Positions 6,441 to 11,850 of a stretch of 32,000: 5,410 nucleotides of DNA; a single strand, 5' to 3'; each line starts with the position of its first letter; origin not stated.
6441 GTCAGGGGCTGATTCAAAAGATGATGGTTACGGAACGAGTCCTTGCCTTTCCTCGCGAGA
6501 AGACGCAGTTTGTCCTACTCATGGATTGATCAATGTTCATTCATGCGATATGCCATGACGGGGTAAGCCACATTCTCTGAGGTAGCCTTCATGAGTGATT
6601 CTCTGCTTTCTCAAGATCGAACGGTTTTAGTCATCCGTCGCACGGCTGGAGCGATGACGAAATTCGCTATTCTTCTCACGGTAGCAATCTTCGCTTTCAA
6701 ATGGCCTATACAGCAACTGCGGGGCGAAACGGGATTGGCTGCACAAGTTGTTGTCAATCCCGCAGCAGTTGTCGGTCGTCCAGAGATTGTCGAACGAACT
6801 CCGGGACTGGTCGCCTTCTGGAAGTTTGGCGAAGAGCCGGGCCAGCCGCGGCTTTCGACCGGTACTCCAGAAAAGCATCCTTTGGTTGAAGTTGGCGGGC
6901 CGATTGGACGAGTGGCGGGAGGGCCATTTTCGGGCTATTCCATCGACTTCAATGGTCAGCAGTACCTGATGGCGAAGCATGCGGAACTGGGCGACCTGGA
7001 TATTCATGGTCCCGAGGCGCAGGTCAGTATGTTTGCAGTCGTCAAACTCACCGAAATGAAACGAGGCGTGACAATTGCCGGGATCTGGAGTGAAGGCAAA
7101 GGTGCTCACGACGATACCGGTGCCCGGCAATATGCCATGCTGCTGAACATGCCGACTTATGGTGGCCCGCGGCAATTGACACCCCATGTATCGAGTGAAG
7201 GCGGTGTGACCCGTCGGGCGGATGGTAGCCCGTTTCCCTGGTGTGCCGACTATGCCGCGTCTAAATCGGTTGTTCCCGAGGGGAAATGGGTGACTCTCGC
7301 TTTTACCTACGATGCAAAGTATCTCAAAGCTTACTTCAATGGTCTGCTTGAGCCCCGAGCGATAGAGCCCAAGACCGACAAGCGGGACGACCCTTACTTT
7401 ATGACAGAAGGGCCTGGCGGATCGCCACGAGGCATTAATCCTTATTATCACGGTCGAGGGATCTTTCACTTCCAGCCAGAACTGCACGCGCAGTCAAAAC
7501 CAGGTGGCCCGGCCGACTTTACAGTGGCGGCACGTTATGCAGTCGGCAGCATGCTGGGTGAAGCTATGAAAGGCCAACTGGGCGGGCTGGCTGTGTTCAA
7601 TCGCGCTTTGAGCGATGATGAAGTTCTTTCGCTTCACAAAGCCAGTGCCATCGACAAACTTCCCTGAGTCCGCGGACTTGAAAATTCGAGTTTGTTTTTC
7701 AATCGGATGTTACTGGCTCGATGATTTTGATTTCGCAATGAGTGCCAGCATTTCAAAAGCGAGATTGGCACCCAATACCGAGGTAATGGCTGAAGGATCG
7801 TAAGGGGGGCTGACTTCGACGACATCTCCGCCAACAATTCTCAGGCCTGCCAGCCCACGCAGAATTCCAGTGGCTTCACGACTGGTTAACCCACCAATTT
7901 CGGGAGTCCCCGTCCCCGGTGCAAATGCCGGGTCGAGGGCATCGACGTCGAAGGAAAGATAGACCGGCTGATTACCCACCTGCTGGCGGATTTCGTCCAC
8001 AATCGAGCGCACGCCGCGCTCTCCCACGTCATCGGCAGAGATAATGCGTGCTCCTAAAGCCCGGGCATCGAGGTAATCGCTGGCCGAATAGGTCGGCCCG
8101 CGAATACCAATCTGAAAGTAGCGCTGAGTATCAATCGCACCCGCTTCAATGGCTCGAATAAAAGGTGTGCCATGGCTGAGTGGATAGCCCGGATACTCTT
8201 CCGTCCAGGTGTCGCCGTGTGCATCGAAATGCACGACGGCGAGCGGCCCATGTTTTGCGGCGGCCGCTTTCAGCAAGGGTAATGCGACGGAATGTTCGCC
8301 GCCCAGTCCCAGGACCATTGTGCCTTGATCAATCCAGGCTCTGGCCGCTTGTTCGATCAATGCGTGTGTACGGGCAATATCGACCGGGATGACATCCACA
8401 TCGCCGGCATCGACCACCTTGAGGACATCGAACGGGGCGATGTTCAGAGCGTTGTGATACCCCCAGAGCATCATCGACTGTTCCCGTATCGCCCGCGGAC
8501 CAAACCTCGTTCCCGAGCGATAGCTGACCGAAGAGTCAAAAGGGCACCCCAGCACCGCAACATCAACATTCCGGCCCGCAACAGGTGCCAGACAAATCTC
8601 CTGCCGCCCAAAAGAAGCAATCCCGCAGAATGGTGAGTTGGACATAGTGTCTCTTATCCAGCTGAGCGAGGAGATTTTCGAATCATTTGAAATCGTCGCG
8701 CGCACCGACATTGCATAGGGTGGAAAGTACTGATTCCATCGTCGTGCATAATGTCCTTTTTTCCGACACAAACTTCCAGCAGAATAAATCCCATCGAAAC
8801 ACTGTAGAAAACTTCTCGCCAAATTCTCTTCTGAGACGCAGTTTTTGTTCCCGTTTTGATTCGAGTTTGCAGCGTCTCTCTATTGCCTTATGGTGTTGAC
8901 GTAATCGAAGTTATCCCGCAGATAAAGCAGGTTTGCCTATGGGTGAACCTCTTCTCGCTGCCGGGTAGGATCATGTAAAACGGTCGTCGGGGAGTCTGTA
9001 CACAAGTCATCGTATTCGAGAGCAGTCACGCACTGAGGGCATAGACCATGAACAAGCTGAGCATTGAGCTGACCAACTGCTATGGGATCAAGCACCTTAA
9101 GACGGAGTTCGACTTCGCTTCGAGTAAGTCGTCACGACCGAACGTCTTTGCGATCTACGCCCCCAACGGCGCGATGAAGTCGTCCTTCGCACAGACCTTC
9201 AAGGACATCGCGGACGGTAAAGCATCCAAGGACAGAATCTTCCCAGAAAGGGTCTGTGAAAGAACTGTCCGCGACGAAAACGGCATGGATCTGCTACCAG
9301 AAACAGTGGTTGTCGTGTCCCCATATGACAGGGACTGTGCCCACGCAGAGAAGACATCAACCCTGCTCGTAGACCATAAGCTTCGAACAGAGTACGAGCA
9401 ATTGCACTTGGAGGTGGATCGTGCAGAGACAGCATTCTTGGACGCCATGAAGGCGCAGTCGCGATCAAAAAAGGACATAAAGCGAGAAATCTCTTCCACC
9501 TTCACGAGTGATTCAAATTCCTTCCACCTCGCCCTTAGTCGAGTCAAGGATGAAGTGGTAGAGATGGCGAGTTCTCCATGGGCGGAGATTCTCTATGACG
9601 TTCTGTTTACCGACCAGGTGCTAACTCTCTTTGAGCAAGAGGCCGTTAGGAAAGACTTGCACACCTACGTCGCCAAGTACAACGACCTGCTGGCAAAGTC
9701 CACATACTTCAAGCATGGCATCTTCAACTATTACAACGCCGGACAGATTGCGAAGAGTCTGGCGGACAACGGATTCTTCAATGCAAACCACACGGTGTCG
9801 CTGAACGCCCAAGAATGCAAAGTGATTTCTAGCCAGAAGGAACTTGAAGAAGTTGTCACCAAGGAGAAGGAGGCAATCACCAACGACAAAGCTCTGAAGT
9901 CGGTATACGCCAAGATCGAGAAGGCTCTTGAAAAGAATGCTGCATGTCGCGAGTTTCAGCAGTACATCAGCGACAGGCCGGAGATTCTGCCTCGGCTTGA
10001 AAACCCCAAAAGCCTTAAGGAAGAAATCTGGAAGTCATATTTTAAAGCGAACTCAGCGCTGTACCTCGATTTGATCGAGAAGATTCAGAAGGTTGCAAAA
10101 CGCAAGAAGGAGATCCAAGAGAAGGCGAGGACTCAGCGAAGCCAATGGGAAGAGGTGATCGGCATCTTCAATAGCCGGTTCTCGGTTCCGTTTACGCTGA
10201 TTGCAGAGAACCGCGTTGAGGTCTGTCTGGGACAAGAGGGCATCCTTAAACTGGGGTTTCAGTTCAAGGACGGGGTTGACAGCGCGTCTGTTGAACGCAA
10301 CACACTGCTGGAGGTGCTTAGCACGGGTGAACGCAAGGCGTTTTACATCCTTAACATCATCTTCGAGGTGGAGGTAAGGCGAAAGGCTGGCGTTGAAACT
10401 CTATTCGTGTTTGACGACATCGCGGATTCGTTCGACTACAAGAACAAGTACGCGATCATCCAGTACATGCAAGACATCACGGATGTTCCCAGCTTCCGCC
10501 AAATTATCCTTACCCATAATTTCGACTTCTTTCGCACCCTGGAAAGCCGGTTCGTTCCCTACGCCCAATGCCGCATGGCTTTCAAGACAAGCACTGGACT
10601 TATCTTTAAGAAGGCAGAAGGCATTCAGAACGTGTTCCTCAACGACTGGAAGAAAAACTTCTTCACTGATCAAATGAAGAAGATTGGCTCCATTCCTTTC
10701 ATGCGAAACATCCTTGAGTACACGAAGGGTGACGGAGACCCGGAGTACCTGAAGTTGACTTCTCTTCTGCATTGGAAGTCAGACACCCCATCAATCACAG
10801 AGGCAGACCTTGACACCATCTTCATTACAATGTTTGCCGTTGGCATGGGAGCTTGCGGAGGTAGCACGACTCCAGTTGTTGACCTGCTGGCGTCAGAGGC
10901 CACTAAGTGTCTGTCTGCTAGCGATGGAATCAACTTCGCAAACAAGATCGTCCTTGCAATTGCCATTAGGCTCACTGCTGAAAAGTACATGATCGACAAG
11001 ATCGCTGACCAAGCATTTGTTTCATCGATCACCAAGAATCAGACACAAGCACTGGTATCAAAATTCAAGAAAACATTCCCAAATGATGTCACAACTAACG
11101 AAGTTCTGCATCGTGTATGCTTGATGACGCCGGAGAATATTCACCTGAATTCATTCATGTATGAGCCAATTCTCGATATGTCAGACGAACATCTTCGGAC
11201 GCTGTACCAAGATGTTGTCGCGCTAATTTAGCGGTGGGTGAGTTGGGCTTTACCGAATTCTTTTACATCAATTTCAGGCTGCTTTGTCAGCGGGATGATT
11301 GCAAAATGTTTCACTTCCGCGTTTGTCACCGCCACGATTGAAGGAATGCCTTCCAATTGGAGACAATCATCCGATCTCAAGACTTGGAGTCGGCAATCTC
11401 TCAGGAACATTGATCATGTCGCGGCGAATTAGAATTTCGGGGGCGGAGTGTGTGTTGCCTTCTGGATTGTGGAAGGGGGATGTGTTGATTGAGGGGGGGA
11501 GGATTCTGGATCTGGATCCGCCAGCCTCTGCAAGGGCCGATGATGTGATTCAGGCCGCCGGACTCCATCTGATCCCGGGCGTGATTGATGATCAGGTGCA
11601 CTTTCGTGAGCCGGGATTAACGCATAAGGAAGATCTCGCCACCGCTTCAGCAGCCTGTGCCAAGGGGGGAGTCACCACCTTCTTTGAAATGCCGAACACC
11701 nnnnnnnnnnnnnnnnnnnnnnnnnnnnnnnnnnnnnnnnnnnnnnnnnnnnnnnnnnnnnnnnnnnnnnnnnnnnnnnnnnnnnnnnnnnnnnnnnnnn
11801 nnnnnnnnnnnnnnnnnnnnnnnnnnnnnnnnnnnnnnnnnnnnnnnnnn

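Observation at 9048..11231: Orphan PrrC/RloC-architecture ATPase between housekeeping genes: candidate single-gene defence/abortive-infection module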

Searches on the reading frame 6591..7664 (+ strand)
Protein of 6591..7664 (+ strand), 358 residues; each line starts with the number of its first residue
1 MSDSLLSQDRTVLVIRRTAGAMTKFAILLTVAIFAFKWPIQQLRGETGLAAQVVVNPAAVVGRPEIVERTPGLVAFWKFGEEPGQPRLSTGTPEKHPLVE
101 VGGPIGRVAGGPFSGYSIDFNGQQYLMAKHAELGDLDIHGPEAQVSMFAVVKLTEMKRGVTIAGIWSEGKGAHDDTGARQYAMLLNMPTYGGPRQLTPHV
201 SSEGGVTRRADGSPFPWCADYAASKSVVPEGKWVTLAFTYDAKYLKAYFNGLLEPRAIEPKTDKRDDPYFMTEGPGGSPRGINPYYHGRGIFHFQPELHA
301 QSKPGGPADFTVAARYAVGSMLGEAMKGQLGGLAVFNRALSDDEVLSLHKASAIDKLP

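Call 15: search_protein_families(library=pfam, proteins=[window:6591-7664:+], max_evalue=0.00001)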
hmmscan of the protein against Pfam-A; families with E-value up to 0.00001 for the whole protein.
window:6591-7664:+ (358 aa): 1 family
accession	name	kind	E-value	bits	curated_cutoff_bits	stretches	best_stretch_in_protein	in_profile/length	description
PF13385.13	Laminin_G_3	-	2.4e-08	34.7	27.6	0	220-269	68-119/151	Concanavalin A-like lectin/glucanases superfamily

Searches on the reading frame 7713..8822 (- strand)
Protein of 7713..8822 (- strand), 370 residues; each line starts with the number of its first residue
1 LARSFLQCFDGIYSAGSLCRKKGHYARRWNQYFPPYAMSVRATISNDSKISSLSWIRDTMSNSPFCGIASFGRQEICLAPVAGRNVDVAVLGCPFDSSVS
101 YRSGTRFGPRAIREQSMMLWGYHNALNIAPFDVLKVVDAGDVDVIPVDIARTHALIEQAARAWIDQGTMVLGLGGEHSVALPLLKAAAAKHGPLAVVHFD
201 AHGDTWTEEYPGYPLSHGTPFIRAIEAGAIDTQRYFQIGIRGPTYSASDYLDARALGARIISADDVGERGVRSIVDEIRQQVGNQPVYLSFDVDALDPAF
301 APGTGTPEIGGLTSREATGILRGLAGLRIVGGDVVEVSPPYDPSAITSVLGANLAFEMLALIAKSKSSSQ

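Call 15: search_protein_families(library=pfam, proteins=[window:7713-8822:-], max_evalue=0.00001)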
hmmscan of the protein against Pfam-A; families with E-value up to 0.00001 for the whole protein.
window:7713-8822:- (370 aa): 1 family
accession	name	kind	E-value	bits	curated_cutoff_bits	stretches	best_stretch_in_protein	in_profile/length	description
PF00491.26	Arginase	-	2.9e-96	322.6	22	1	87-359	2-279/280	Arginase family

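Call 37: find_related_loci(query=window:7713-8639:-, collection=metagenome_contigs, flank=10000)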
Query window:7713-8639:- (309 aa) in metagenome_contigs; peptide patterns used: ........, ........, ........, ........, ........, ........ (x = any residue, [..] = any of these).
254 stretches matched a pattern; 100 encode a relative of the query (tblastn E <= 1e-3); the best 80 are kept; 80 distinct loci.
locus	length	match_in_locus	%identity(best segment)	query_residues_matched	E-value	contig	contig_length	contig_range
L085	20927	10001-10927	97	1-309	0e+0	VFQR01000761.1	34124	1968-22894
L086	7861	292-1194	47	4-308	1e-86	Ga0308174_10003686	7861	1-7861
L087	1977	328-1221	47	4-305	6e-89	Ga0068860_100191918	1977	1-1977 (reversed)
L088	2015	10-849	48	25-305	2e-87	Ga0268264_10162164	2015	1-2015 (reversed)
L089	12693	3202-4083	47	4-301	7e-83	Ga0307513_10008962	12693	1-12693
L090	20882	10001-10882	47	4-301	9e-83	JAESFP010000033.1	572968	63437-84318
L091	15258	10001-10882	47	4-301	3e-82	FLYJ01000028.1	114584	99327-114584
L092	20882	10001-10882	47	4-301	3e-82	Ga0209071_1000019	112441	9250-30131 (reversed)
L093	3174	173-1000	48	25-301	8e-83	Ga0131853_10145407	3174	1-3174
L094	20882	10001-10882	47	4-301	8e-82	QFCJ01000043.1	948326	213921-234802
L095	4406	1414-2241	48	25-301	1e-81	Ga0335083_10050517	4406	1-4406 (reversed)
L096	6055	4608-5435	48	25-301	1e-81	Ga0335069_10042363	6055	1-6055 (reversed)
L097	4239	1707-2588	46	4-301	4e-81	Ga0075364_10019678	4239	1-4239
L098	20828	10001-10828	47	25-301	3e-81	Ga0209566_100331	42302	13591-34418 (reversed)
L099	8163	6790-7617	48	25-301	3e-81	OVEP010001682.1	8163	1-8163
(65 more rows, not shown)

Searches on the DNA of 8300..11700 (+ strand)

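Call 78: search_rna_families(source=window, start=8300, end=11700, threshold=evalue, max_evalue=1)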
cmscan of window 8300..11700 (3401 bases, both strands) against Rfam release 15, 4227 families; matches with E-value up to 1: 0.
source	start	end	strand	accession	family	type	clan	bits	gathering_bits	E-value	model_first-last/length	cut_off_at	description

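Call 88: search_dna_similar(query=L172:5998-8184:+, collection=ecoli_genomes, mode=distant, max_rows=15, rows=spread)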
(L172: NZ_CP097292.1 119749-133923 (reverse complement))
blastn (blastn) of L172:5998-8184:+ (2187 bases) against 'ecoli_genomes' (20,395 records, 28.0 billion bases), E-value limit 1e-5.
Records with a match: 46; places in all: 46; records where one place covers at least 80% of the query: 6.
Genomes with a match: 46 of 5426; with a place that covers at least 80% of the query: 6. Places per genome that has any: lowest 1, median 1, highest 1. On chromosomes: 46 places; on plasmids: 0.
Best place of each record, by identity: 90-95% 19; 80-90% 27.
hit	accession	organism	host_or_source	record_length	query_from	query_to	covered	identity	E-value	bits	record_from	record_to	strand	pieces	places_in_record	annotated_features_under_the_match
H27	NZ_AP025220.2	Escherichia coli strain 2017.11.01CC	Homo sapiens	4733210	1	2187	100%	87.5%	0e+0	2709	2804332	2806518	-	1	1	hypothetical protein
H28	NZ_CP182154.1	Escherichia coli strain CUWW11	wastewater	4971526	1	2187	100%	87.4%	0e+0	2705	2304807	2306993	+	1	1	hypothetical protein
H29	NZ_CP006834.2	Escherichia coli APEC O2-211 strain APEC O2-211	Gallus gallus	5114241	1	369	17%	85.6%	2e-115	427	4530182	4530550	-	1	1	hypothetical protein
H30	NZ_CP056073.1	Escherichia coli strain EC50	meat duck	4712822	1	369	17%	85.6%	2e-115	427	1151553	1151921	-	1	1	hypothetical protein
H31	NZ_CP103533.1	Escherichia coli strain 4238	Homo sapiens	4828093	1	369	17%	85.6%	2e-115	427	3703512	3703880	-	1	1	hypothetical protein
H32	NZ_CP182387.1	Escherichia coli strain Br_190_kylling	-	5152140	1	369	17%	85.6%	2e-115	427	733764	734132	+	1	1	hypothetical protein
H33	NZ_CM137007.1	Escherichia coli strain 4FM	Mink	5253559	1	369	17%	85.6%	2e-115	427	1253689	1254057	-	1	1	hypothetical protein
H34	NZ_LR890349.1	Escherichia coli strain MSB1_9D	Homo sapiens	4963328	1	313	14%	91.4%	2e-120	444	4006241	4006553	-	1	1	transposase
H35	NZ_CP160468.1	Escherichia coli strain PEC1009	Wild bird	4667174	1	298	14%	90.6%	4e-111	412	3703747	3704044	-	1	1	none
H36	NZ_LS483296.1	Escherichia coli strain NCTC9966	missing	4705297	1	298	14%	90.6%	4e-111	412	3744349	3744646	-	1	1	none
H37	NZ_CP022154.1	Escherichia coli strain ABWA45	wastewater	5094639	1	298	14%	90.3%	2e-109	407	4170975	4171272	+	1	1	none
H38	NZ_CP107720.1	Escherichia coli strain 2021CK-01361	Homo sapiens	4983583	1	298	14%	90.3%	2e-109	407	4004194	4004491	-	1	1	none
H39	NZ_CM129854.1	Escherichia coli strain SW071618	wastewater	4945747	1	266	12%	86.5%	7e-83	318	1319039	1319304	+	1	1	none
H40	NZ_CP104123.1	Escherichia coli strain USDA-ARS-USMARC-49610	Bos taurus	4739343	1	223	10%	90.1%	2e-78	304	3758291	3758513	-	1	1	none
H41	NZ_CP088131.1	Escherichia coli strain 81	Homo sapiens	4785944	1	85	4%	89.4%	5e-21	113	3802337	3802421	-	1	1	IS5 family transposase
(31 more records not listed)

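Call 89: get_annotated_region(hit=H27, flank=12000)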
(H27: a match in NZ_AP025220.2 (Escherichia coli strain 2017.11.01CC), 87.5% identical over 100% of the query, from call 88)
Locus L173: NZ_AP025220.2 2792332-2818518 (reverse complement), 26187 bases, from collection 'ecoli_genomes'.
description: Escherichia coli strain 2017.11.01CC chromosome, complete genome
organism: Escherichia coli strain 2017.11.01CC (NCBI taxid 562)
replicon: chromosome; assembly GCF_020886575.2
host: Homo sapiens; source: -; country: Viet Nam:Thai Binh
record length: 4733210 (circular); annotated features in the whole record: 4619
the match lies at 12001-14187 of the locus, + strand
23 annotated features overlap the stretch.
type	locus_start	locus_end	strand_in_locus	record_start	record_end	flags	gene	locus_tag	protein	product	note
CDS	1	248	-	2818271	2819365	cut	-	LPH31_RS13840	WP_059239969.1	site-specific integrase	-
CDS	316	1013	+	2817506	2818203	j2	-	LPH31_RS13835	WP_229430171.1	IS1 family transposase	programmed frameshift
CDS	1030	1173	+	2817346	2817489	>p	-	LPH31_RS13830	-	IS3 family transposase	incomplete; partial in the middle of a contig; missing N-terminus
CDS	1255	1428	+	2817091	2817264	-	-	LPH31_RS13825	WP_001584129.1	hypothetical protein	-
CDS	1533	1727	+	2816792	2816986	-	mads1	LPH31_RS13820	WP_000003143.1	methylation-associated defense system helix-turn-helix domain-containing protein MAD1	-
CDS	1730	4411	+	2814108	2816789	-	-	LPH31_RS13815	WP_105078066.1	hypothetical protein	-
CDS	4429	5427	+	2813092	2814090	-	-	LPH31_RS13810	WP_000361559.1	hypothetical protein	-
CDS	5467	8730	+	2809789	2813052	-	-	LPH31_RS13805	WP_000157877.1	hypothetical protein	-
CDS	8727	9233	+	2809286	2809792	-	-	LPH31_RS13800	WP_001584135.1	hypothetical protein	-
CDS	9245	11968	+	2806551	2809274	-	-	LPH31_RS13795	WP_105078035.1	DEAD/DEAH box helicase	-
CDS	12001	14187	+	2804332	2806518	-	-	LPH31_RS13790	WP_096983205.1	hypothetical protein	-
CDS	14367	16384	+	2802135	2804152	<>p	pglX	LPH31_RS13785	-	BREX-1 system adenine-specific DNA-methyltransferase PglX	frameshifted; incomplete; partial in the middle of a contig; missing N-terminus and C-terminus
CDS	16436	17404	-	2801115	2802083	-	-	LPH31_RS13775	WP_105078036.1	IS5 family transposase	-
CDS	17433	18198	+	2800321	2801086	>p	-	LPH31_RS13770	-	transcriptional regulator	frameshifted; incomplete; partial in the middle of a contig; missing N-terminus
CDS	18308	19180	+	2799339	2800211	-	-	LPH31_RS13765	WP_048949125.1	GTPase family protein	-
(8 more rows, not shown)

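Call 95: get_annotated_region(hit=H29, flank=7000)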
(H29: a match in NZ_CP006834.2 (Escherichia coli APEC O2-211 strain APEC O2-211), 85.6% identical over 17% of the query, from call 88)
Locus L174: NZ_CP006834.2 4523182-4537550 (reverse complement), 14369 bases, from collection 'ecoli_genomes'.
description: Escherichia coli APEC O2-211 chromosome, complete genome
organism: Escherichia coli APEC O2-211 strain APEC O2-211 (NCBI taxid 1954351)
replicon: chromosome; assembly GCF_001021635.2
host: Gallus gallus; source: air sac; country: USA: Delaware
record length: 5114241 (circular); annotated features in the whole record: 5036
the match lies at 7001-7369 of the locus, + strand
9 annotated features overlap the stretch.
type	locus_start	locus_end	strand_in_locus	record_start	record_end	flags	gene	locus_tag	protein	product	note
CDS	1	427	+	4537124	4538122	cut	-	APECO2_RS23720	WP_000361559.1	hypothetical protein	-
CDS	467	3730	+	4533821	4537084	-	-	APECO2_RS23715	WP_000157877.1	hypothetical protein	-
CDS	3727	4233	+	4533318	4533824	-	-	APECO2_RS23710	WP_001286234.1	hypothetical protein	-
CDS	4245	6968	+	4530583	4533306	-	-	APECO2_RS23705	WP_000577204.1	DEAD/DEAH box helicase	-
CDS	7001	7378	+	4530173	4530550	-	-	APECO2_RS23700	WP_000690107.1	hypothetical protein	-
CDS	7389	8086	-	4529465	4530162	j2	-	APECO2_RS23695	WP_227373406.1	IS1 family transposase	programmed frameshift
CDS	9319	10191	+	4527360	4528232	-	-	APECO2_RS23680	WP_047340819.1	GTPase family protein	-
CDS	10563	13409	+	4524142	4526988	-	-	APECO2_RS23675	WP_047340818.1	Ag43/Cah family autotransporter adhesin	-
CDS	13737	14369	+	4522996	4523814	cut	-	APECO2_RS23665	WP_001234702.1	DUF932 domain-containing protein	-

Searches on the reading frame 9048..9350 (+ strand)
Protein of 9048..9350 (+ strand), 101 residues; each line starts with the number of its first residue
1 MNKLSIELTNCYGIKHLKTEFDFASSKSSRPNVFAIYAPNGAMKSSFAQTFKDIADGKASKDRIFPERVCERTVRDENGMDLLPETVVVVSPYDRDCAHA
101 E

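Call 76: search_protein_families(library=padloc, proteins=[window:9048-9350:+], max_evalue=10)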
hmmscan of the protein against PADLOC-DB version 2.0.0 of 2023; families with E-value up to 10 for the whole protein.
window:9048-9350:+ (101 aa): 5 families
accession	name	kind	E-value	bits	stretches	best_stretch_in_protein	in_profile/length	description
PDLC05023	PDC-S46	-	1.6e-31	107.8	1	1-98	1-92/719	-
PDLC03865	LmuB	-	0.00066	16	1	5-48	7-48/1007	-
PDLC02335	AbiLi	-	0.0059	13.7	1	5-53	52-98/326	AbiLi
PDLC04893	PDC-S06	-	0.0063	12.9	1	8-64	78-130/862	-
PDLC04891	PDC-S06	-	0.031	10.6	1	9-64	81-133/858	-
